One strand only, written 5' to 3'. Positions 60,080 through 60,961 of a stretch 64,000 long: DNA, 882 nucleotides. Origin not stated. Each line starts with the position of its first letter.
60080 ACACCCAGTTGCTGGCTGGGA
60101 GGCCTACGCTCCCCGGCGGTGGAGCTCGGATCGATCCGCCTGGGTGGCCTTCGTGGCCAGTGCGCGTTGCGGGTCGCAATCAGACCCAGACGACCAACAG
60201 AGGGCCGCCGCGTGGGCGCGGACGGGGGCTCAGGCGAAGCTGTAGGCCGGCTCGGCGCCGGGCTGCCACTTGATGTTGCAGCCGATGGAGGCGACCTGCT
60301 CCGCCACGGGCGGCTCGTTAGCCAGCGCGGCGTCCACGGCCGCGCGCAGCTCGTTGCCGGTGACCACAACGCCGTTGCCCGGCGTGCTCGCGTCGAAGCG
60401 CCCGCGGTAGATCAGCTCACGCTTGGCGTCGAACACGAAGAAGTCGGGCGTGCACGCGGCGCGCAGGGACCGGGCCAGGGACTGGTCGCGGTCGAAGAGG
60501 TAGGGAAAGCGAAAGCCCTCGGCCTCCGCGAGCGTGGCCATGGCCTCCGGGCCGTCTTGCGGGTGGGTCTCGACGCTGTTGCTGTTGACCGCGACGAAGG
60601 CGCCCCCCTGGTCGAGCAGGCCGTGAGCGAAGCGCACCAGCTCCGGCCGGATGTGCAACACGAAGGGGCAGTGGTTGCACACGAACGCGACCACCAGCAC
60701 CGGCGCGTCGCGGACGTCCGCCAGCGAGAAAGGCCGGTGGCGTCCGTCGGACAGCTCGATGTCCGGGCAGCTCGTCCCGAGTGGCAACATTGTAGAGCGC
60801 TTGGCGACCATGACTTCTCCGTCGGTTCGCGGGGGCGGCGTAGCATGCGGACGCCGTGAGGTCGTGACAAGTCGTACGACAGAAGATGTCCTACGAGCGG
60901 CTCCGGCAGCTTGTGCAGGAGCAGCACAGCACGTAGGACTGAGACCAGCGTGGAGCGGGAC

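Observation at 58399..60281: Single-gene mini-island: DUF234 AAA+ ATPase between ~80 bp direct repeats that duplicate a gene's 3' end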

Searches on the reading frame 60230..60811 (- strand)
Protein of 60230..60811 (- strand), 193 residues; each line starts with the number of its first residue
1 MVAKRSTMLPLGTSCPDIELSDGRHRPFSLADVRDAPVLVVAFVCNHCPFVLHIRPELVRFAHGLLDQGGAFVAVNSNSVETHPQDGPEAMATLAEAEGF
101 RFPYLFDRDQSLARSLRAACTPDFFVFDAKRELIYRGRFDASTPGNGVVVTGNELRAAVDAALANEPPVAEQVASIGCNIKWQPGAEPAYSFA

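Call 8: search_protein_families(library=pfam, proteins=[window:60230-60811:-], max_evalue=0.01)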
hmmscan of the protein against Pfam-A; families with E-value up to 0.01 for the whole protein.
window:60230-60811:- (193 aa): 2 families
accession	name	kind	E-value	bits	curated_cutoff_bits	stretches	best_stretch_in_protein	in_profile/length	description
PF00578.27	AhpC-TSA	-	1.5e-14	54.4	26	1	12-135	2-123/124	AhpC/TSA family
PF08534.16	Redoxin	-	1.1e-13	51.7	26.6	1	12-140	3-135/148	Redoxin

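Call 10: search_protein_families(library=ncbifam, proteins=[window:60230-60811:-], max_evalue=0.01)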
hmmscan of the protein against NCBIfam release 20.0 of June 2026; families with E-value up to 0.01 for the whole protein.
window:60230-60811:- (193 aa): 0 families

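Call 39: find_homologous_proteins(query=window:60230-60811:-, max_evalue=1e-20)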
Query window:60230-60811:- (193 aa): 7927 proteins with E <= 1e-20 among 8000 candidates; the best 120 are listed.
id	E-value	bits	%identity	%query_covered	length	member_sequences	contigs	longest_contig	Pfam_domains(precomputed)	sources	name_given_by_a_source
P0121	3.6e-126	436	100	100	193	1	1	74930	PF08534.17,PF00578.28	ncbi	-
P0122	1.9e-84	300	72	98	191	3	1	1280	PF08534.17,PF00578.28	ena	-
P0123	3.6e-74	267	66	97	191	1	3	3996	PF08534.17,PF00578.28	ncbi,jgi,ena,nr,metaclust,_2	ncbi:MAG TPA: thioredoxin family protein [Myxococcales bacterium]|nr:thioredoxin family protein [Myx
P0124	3.3e-70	254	61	97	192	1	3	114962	PF08534.17,PF00578.28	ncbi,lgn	ncbi:MAG: thioredoxin family protein [Myxococcales bacterium]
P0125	1.8e-68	248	58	98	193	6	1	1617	PF08534.17,PF00578.28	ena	-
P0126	2.3e-68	248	61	99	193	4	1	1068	PF08534.17,PF00578.28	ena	-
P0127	4.4e-68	247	61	98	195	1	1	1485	PF08534.17,PF00578.28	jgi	jgi:peroxiredoxin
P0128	5.8e-67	243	61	98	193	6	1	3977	PF08534.17,PF00578.28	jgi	-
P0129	6.5e-67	243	56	98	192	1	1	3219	PF08534.17,PF13905.13,PF00578.28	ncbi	-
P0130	7.6e-67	243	58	98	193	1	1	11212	PF08534.17,PF00578.28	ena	-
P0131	7.7e-67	243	57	98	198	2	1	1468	PF08534.17,PF00578.28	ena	-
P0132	8.4e-67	243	59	98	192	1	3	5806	PF08534.17,PF00578.28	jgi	jgi:peroxiredoxin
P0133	1.1e-66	242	57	98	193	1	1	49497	PF08534.17,PF00578.28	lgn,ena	-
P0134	1.4e-66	242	59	98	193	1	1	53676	PF08534.17,PF00578.28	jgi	jgi:peroxiredoxin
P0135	1.9e-66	241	59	100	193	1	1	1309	PF08534.17,PF00578.28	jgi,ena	-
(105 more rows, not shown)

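Call 40: find_encoding_contigs(protein=P0124, flank=5000, max_places=3)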
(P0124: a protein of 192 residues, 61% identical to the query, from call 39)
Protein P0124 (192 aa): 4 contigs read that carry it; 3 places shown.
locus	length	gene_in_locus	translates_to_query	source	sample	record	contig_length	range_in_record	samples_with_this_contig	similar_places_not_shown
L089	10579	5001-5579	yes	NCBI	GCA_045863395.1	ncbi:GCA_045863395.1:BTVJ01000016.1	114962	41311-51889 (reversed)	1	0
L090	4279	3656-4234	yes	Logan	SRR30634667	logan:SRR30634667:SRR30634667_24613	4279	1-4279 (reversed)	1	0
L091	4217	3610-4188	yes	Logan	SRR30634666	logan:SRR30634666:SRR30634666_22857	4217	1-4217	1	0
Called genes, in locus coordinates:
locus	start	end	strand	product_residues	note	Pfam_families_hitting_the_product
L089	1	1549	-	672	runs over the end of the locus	-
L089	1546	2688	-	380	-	PF13439:Glyco_transf_4, PF20706:GT4-conflict, PF00534:Glycos_transf_1, PF13692:Glyco_trans_1_4, PF13524:Glyco_trans_1_2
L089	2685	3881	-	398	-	PF13439:Glyco_transf_4, PF20706:GT4-conflict, PF00534:Glycos_transf_1, PF13692:Glyco_trans_1_4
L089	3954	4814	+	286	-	PF13641:Glyco_tranf_2_3, PF00535:Glycos_transf_2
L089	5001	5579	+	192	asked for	PF00578:AhpC-TSA, PF08534:Redoxin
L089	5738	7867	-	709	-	PF22977:WHD, PF07728:AAA_5 (faint), PF00004:AAA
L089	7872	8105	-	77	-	-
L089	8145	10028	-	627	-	PF00515:TPR_1 (faint), PF07719:TPR_2 (faint), PF13174:TPR_6 (faint), PF13181:TPR_8 (faint), PF13428:TPR_14 (faint), PF14559:TPR_19 (faint), PF25062:ARM_TT21_N (faint), PF13432:TPR_16 (weak), +1 more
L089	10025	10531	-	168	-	-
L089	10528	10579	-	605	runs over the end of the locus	PF02310:B12-binding (faint), PF04055:Radical_SAM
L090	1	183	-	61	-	?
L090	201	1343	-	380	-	PF13439:Glyco_transf_4, PF20706:GT4-conflict, PF00534:Glycos_transf_1, PF13692:Glyco_trans_1_4, PF13524:Glyco_trans_1_2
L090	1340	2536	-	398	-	PF13439:Glyco_transf_4, PF20706:GT4-conflict, PF00534:Glycos_transf_1, PF13692:Glyco_trans_1_4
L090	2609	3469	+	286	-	PF13641:Glyco_tranf_2_3, PF00535:Glycos_transf_2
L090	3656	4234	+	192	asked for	PF00578:AhpC-TSA, PF08534:Redoxin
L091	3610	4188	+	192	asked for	PF00578:AhpC-TSA, PF08534:Redoxin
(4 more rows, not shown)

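Call 41: find_encoding_contigs(protein=P0123, flank=5000, max_places=3)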
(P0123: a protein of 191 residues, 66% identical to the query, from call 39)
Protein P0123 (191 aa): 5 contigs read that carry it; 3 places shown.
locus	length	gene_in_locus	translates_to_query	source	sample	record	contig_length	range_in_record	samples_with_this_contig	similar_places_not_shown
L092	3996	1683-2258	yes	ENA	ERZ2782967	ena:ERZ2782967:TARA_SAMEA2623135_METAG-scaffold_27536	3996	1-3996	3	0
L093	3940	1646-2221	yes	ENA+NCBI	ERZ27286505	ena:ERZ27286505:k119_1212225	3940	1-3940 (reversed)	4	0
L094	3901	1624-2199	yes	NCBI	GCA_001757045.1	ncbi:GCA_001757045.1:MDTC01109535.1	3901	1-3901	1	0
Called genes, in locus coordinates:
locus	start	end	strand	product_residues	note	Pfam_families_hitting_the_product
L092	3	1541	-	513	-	?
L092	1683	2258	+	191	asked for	PF00578:AhpC-TSA, PF08534:Redoxin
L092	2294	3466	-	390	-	PF08495:FIST, PF10442:FIST_C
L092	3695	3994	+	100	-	?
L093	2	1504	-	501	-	?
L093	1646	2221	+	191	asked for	PF00578:AhpC-TSA, PF08534:Redoxin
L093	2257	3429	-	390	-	PF08495:FIST, PF10442:FIST_C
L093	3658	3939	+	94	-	?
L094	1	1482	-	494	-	?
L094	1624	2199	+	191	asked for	PF00578:AhpC-TSA, PF08534:Redoxin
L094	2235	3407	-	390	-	PF08495:FIST, PF10442:FIST_C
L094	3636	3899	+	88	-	?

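Call 42: find_encoding_contigs(protein=P0122, flank=5000, max_places=3)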
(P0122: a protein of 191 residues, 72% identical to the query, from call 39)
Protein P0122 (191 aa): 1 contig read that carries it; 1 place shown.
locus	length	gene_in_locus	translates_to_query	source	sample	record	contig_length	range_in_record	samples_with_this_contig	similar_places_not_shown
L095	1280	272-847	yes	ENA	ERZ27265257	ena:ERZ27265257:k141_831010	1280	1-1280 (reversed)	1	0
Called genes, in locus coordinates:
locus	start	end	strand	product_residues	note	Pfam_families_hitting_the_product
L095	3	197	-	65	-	?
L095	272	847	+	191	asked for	PF00578:AhpC-TSA, PF08534:Redoxin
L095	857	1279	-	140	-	?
